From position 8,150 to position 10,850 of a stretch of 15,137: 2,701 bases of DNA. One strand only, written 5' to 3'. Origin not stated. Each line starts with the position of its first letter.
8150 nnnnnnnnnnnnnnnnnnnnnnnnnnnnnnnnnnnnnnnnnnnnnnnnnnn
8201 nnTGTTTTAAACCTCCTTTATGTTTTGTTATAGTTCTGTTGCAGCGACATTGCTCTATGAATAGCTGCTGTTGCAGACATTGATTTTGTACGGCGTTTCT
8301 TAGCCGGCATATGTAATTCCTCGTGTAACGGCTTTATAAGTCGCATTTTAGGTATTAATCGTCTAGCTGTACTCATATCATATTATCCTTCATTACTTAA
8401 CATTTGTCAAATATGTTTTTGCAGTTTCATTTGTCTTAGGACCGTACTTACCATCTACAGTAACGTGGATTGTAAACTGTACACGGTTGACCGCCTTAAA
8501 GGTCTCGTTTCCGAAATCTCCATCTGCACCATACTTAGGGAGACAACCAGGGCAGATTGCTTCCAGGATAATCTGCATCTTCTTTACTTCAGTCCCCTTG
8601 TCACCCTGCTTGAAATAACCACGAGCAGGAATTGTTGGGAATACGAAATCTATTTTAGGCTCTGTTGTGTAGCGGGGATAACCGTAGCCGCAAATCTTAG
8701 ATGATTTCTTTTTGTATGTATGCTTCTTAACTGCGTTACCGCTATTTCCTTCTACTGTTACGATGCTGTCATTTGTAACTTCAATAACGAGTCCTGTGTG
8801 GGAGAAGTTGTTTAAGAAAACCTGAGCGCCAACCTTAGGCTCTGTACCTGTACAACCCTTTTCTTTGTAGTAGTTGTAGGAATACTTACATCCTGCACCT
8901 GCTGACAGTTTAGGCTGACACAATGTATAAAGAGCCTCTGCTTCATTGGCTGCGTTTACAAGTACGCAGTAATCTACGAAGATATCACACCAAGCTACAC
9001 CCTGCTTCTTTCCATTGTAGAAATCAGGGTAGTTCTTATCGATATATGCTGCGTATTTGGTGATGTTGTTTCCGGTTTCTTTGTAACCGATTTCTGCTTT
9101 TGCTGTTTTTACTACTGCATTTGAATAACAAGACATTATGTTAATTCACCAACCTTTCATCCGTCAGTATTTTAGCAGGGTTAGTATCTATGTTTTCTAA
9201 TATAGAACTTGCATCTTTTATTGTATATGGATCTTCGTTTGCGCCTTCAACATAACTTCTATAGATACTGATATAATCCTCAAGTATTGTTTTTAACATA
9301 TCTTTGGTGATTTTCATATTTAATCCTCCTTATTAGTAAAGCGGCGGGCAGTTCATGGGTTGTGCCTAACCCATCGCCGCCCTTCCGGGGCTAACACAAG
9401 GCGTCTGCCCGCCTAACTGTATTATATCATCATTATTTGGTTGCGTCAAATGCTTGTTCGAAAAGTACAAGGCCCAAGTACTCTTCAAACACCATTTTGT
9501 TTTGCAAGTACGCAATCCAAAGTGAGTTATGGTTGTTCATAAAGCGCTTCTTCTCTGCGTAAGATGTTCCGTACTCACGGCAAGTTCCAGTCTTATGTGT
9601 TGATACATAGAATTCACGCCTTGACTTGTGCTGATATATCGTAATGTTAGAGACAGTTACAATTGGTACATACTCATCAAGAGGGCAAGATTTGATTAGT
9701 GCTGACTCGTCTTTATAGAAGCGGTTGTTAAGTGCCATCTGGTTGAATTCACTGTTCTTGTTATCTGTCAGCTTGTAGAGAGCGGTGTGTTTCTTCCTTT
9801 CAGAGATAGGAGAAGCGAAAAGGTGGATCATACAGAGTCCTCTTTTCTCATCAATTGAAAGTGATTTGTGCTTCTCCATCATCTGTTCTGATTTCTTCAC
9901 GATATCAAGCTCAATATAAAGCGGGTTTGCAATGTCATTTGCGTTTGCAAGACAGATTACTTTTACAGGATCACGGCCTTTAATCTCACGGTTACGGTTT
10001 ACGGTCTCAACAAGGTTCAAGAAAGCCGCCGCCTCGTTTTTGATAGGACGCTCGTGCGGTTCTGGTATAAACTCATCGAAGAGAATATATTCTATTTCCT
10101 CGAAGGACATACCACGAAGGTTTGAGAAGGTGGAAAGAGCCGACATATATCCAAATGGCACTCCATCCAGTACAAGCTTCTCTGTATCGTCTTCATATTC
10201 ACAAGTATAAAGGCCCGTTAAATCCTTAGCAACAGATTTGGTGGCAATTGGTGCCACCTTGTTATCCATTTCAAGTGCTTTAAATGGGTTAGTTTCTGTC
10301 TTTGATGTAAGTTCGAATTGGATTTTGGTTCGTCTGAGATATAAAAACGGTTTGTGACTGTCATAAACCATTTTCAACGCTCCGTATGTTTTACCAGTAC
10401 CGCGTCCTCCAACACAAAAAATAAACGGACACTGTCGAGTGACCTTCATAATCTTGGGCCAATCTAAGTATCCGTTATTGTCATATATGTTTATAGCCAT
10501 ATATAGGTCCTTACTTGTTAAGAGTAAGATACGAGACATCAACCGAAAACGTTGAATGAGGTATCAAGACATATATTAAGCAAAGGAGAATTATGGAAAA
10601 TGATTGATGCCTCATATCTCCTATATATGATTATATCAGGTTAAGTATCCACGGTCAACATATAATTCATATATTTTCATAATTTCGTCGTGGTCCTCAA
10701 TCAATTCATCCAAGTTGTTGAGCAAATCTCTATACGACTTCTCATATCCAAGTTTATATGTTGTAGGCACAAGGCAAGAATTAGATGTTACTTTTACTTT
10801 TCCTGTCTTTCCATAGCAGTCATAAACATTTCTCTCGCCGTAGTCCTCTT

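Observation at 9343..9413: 71-nt GC-rich three-way-junction RNA at the +1 of a consensus promoter beside the packaging ATPase gene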

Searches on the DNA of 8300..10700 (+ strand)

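Call 7: search_dna_similar(query=window:8300-10700:+, collection=phages, mode=near, max_rows=30)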
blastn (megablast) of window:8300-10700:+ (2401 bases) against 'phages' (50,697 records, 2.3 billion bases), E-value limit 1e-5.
No match.

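Call 51: search_with_rna_model(model_id=R1, sources=[L094, L095, L008, L009, L010, L012, L084, L089, L092], filters=off, max_evalue=1, show_alignments=4)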
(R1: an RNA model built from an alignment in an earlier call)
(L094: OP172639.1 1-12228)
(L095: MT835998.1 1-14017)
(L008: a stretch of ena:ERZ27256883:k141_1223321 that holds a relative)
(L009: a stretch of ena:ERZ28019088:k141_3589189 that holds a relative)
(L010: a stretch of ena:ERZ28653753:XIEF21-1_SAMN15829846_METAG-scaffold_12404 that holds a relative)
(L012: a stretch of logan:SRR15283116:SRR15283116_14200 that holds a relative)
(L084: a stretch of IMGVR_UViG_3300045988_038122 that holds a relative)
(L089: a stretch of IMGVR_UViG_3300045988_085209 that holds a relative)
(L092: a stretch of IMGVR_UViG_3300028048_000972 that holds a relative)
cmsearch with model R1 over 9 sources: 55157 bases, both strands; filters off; matches with E-value up to 1: 7.
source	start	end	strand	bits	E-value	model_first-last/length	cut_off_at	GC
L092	2572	2640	+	46.6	1.9e-10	1-67/67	no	0.55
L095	1051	1119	+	41.8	3.9e-09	1-67/67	no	0.57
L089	2375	2443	+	40.1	1.2e-08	1-67/67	no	0.64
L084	2294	2362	+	38.9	2.5e-08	1-67/67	no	0.67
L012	3595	3659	+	32.3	1.7e-06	1-67/67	no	0.51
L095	1048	1122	-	14.9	0.11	1-67/67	no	0.6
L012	5286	5307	+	11.9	0.74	1-67/67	no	0.5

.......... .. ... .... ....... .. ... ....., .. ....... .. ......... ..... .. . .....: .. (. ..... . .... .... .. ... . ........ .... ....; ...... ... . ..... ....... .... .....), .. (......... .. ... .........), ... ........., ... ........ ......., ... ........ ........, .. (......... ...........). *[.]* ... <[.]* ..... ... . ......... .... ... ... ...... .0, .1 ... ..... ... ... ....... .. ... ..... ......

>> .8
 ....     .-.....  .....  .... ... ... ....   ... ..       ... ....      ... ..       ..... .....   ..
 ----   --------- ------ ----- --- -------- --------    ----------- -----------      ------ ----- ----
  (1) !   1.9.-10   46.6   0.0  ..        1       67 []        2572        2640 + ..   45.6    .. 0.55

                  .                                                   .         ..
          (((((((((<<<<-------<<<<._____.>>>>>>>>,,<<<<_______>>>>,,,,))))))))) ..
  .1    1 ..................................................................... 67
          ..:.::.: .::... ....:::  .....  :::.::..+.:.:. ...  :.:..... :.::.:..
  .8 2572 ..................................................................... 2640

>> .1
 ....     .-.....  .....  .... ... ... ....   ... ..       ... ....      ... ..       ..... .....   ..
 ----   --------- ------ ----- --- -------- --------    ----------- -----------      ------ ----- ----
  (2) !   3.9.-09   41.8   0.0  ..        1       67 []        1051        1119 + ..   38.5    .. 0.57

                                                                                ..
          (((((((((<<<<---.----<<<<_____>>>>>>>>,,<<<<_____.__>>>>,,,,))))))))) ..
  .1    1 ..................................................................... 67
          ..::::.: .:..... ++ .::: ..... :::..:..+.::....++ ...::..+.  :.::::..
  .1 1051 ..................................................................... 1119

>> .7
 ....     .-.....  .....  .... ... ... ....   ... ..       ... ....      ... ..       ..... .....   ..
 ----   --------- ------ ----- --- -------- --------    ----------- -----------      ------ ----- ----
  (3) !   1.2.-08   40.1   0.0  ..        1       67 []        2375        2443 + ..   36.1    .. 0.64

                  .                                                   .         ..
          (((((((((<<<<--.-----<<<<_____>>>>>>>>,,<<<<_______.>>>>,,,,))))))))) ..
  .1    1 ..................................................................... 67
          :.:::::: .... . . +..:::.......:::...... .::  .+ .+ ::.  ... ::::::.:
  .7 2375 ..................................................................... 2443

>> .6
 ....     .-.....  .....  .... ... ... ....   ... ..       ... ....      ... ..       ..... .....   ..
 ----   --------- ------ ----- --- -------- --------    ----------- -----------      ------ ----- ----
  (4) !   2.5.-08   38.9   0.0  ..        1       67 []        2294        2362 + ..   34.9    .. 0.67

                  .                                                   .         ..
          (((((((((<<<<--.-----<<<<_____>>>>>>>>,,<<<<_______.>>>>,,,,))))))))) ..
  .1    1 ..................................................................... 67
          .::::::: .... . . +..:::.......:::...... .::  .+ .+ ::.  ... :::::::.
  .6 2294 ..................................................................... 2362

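Call 54: search_rna_families(source=window, start=9320, end=9440, threshold=evalue, max_evalue=10, show_alignments=2)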
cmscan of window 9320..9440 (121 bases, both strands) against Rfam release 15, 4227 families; matches with E-value up to 10: 3.
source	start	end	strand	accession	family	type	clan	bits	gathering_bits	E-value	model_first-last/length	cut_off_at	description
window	9343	9415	+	RF00386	Entero_5_CRE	Cis-reg;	-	12.8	46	1.9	1-90/90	no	Enterovirus 5' cloverleaf cis-acting replication element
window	9336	9386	+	RF01890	lincRNA-p21_2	Gene; lncRNA;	-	10.2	70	9.1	1-52/52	no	LincRNA-p21 conserved region 2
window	9343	9381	+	RF01497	ALIL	Cis-reg;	-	8.4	50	3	78-117/117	no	ALIL pseudoknot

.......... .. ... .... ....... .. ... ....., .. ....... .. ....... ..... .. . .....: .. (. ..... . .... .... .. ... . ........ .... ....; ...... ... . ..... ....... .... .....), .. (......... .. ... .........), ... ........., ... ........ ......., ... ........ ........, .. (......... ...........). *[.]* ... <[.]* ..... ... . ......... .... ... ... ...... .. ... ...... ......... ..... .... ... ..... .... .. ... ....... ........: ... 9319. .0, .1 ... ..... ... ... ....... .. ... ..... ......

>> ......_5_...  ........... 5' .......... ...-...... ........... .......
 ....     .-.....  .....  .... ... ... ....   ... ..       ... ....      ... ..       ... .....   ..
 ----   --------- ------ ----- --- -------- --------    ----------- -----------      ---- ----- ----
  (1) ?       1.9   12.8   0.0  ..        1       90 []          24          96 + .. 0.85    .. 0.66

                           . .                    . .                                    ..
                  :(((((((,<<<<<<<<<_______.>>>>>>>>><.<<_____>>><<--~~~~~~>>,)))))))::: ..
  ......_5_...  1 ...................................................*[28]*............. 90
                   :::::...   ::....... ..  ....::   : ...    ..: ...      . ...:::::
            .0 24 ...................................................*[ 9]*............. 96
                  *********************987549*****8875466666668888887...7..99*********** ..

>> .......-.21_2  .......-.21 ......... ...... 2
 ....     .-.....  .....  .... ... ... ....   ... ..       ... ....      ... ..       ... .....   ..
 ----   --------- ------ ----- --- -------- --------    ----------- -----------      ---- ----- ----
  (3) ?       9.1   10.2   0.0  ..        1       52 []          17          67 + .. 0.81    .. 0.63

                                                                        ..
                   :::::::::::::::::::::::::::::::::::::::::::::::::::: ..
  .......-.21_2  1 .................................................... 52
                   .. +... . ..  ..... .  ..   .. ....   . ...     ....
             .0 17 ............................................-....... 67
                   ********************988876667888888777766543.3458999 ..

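Call 66: search_with_rna_model(model_id=R1, sources=[L096, L098], filters=off, max_evalue=1, show_alignments=2)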
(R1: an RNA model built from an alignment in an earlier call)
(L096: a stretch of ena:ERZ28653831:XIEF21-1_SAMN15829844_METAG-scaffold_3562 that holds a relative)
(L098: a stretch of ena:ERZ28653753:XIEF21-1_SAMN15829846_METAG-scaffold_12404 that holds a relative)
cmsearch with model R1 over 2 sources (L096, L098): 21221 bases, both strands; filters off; matches with E-value up to 1: 2.
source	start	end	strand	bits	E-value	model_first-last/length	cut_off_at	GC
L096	5595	5664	-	36.6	4.2e-08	1-67/67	no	0.74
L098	4457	4526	-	36.6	4.2e-08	1-67/67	no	0.74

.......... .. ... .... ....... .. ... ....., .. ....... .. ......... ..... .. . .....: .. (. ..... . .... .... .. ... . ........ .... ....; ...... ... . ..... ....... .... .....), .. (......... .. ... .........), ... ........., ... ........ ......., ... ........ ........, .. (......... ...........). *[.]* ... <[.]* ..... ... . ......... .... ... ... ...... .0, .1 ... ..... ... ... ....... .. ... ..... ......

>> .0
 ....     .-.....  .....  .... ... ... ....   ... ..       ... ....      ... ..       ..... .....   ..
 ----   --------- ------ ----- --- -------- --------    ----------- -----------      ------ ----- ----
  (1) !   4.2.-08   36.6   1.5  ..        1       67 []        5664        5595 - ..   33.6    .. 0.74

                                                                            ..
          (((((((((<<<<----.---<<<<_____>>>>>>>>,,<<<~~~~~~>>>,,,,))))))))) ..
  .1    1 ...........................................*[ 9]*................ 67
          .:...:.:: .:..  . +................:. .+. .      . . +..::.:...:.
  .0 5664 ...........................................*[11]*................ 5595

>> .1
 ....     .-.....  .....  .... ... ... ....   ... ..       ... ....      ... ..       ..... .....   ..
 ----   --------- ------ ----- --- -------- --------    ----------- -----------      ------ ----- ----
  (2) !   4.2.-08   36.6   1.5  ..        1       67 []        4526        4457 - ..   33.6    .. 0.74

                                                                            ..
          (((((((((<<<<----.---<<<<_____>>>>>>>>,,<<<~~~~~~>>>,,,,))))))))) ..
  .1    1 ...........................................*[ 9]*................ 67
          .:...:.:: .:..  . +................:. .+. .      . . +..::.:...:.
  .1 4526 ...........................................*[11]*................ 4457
